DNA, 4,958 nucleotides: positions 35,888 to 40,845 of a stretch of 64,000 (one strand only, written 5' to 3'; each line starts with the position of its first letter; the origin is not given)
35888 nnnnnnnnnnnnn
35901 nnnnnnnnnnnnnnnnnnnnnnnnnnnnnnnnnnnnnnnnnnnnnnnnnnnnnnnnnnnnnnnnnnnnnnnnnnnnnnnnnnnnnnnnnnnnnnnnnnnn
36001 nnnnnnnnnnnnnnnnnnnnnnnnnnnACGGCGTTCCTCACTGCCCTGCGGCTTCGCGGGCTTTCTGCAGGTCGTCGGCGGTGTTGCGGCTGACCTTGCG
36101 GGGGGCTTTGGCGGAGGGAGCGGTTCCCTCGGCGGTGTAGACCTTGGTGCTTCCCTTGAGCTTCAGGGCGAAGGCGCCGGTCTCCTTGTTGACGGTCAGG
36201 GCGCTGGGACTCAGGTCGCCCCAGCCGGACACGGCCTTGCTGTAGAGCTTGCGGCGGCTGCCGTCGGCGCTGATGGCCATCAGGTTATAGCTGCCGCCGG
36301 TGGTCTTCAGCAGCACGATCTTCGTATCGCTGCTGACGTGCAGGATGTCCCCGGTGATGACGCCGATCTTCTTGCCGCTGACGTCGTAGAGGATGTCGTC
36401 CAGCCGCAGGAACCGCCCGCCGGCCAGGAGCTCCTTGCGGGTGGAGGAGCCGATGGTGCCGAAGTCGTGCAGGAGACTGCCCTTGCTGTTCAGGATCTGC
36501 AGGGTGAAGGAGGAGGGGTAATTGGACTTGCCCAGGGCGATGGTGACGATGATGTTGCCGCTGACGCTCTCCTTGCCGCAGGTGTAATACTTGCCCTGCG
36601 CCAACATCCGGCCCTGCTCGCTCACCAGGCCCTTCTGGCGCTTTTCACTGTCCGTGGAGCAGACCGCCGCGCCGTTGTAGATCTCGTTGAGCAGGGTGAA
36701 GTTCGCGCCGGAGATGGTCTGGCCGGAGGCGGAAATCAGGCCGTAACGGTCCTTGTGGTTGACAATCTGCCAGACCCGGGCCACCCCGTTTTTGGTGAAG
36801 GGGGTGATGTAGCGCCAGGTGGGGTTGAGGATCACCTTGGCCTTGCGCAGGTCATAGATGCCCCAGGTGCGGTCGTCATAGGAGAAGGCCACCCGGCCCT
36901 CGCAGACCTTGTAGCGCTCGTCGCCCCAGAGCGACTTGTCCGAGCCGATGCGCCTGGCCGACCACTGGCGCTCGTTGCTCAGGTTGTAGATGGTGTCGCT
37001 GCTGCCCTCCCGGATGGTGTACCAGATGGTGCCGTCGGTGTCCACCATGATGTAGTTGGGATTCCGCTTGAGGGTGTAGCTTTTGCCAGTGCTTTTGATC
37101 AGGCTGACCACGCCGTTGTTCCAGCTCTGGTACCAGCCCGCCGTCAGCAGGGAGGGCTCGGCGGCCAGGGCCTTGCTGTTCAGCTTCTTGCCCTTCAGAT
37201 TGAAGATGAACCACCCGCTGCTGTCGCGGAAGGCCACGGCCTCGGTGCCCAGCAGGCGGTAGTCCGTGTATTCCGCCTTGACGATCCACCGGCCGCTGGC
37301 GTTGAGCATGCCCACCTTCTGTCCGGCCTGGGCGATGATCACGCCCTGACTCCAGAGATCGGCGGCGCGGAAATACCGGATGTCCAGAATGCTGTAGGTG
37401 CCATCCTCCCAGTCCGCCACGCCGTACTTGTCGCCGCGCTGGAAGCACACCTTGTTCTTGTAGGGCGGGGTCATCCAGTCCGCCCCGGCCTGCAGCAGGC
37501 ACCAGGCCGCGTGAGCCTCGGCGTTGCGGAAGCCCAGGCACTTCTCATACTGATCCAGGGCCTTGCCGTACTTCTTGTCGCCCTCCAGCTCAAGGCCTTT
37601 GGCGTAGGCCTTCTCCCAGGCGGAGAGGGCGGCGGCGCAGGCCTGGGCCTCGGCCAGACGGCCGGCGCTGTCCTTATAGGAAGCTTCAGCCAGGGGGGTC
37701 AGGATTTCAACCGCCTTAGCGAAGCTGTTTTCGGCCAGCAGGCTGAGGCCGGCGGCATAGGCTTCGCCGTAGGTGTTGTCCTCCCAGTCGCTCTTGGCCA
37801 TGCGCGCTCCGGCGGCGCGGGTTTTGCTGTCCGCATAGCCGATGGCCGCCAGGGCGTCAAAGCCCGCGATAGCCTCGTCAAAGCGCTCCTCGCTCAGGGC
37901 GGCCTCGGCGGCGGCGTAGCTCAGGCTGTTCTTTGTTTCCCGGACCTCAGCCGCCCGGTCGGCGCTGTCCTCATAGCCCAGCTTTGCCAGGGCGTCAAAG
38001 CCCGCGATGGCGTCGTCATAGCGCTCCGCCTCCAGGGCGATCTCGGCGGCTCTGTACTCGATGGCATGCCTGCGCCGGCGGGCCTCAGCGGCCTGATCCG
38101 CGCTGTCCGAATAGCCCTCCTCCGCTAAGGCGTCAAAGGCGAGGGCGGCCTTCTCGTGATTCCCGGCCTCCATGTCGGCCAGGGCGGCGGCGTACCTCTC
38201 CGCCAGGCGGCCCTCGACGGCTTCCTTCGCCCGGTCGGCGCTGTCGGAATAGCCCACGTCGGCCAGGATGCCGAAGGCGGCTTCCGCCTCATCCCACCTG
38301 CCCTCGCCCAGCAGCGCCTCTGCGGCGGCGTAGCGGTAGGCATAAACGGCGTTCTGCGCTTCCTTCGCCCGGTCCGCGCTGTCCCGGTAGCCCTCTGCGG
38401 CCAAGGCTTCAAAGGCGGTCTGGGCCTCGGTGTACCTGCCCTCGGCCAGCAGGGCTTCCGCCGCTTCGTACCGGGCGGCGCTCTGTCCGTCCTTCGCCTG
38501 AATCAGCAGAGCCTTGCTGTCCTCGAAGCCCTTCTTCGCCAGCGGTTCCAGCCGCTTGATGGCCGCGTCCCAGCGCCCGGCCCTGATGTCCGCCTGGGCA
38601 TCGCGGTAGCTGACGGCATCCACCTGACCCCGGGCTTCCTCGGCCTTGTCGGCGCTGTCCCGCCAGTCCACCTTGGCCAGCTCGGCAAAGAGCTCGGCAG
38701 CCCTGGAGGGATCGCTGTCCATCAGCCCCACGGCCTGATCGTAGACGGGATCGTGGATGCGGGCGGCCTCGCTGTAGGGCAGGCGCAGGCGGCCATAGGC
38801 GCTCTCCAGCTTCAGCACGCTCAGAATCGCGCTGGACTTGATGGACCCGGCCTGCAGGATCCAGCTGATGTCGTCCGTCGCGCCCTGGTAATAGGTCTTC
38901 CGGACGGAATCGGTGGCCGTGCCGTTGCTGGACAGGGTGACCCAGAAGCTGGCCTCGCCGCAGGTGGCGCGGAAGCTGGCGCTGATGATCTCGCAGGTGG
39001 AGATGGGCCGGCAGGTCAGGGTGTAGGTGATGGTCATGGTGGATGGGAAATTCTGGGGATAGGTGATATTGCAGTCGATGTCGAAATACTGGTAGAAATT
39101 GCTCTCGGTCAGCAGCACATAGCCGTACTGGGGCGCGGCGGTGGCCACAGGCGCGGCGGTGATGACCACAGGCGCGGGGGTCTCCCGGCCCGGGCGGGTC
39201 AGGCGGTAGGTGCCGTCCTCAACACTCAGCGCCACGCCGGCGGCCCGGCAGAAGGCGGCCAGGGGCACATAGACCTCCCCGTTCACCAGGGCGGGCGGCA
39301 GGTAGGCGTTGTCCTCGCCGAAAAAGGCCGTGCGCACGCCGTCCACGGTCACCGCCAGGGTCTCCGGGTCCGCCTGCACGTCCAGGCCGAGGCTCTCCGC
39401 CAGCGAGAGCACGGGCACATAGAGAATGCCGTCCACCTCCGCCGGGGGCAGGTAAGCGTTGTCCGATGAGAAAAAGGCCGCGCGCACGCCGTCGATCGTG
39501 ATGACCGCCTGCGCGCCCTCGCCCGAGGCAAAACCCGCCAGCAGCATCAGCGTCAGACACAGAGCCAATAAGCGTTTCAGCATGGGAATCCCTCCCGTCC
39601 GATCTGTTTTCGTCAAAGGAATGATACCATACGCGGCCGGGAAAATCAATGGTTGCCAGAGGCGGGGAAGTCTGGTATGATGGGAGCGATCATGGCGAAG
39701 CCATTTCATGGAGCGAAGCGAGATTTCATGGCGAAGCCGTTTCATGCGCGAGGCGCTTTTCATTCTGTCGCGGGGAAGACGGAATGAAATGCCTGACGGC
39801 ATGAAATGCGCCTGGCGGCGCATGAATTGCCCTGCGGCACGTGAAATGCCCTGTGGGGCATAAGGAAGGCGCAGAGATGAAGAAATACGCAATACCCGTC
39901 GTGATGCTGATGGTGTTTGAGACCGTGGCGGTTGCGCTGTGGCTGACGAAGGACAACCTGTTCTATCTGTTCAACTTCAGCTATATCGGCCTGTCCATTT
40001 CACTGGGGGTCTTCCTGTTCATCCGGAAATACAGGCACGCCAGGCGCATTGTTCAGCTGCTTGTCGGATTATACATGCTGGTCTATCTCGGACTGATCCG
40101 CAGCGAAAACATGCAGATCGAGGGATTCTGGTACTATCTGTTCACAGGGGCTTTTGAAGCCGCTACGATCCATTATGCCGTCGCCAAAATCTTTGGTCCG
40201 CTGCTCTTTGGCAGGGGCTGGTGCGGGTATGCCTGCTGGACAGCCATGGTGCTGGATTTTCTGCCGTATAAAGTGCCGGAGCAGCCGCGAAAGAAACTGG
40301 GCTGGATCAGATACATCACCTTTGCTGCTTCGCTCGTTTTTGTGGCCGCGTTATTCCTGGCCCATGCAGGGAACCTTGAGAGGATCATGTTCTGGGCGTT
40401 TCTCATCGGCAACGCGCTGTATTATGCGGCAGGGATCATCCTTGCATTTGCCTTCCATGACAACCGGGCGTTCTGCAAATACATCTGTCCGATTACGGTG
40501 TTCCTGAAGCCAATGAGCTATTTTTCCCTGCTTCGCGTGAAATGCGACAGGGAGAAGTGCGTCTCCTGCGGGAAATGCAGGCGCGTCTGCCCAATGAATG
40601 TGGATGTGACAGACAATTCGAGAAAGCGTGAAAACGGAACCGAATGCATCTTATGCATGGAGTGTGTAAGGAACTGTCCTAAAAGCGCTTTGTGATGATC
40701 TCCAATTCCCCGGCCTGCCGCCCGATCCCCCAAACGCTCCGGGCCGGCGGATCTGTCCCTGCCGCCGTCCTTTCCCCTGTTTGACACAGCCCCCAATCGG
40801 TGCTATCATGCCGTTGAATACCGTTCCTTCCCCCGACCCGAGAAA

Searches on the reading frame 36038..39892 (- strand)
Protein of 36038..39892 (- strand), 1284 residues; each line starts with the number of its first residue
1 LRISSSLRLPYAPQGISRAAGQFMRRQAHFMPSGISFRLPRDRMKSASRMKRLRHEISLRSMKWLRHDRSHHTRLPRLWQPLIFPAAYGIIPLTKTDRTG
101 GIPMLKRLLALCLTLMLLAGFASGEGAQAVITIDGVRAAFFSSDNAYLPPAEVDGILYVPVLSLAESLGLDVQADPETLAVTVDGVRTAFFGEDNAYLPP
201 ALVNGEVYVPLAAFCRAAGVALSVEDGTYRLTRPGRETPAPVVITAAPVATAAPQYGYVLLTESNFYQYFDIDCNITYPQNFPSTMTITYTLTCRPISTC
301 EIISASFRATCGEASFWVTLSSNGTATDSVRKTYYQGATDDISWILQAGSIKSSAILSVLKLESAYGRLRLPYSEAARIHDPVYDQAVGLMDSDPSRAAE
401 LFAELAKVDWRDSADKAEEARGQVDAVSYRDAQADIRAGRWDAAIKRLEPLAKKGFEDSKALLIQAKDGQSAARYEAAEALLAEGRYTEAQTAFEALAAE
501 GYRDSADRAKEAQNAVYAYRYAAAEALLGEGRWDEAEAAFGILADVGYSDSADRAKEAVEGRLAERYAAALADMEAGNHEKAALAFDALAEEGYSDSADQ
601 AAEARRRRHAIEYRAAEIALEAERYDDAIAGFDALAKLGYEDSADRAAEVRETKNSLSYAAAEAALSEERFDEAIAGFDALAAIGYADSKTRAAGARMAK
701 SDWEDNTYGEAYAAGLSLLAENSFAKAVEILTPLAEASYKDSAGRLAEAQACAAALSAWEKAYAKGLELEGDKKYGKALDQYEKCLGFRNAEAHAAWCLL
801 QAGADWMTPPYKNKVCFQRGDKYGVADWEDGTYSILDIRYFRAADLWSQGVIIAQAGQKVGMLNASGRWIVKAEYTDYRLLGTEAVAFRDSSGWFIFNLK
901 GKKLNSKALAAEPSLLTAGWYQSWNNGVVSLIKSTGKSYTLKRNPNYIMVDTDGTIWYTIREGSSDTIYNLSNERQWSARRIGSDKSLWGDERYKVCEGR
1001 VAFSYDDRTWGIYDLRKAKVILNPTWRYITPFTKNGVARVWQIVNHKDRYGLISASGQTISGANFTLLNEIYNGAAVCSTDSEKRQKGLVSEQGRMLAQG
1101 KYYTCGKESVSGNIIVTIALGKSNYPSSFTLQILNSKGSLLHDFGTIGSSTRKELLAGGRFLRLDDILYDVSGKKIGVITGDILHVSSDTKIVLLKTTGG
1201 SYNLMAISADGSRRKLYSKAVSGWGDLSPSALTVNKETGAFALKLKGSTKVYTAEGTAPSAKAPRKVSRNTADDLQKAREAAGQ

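Call 55: search_protein_families(library=pfam, proteins=[window:36038-39892:-], max_evalue=0.001)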
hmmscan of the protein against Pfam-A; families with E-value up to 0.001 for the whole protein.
window:36038-39892:- (1284 aa): 2 families
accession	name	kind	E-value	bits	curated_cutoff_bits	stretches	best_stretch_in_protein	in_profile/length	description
PF07833.16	Cu_amine_oxidN1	-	8.7e-06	26.1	24.2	0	149-183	12-46/108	Copper amine oxidase N-terminal domain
PF14903.11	WG_beta_rep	-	0.00012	22.5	25.6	0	1010-1040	1-29/35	WG containing repeat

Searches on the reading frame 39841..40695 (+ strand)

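Call 55: search_protein_families(library=pfam, proteins=[window:39841-40695:+], max_evalue=0.001)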
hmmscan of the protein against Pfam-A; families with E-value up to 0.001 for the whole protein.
window:39841-40695:+ (284 aa): 5 families
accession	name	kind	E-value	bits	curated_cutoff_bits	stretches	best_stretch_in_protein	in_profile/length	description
PF13187.11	Fer4_9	-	2.9e-08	34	27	1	239-283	1-51/52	4Fe-4S dicluster domain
PF13237.11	Fer4_10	-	9.2e-07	29.1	25.5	1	233-280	2-53/53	4Fe-4S dicluster domain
PF00037.32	Fer4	-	7e-06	26.1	21.1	1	236-253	4-21/24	4Fe-4S binding domain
PF12801.12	Fer4_5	-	8.9e-06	26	22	1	197-228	9-40/48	4Fe-4S binding domain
PF12838.12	Fer4_7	-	3.6e-05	24.6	27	0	211-254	7-52/52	4Fe-4S dicluster domain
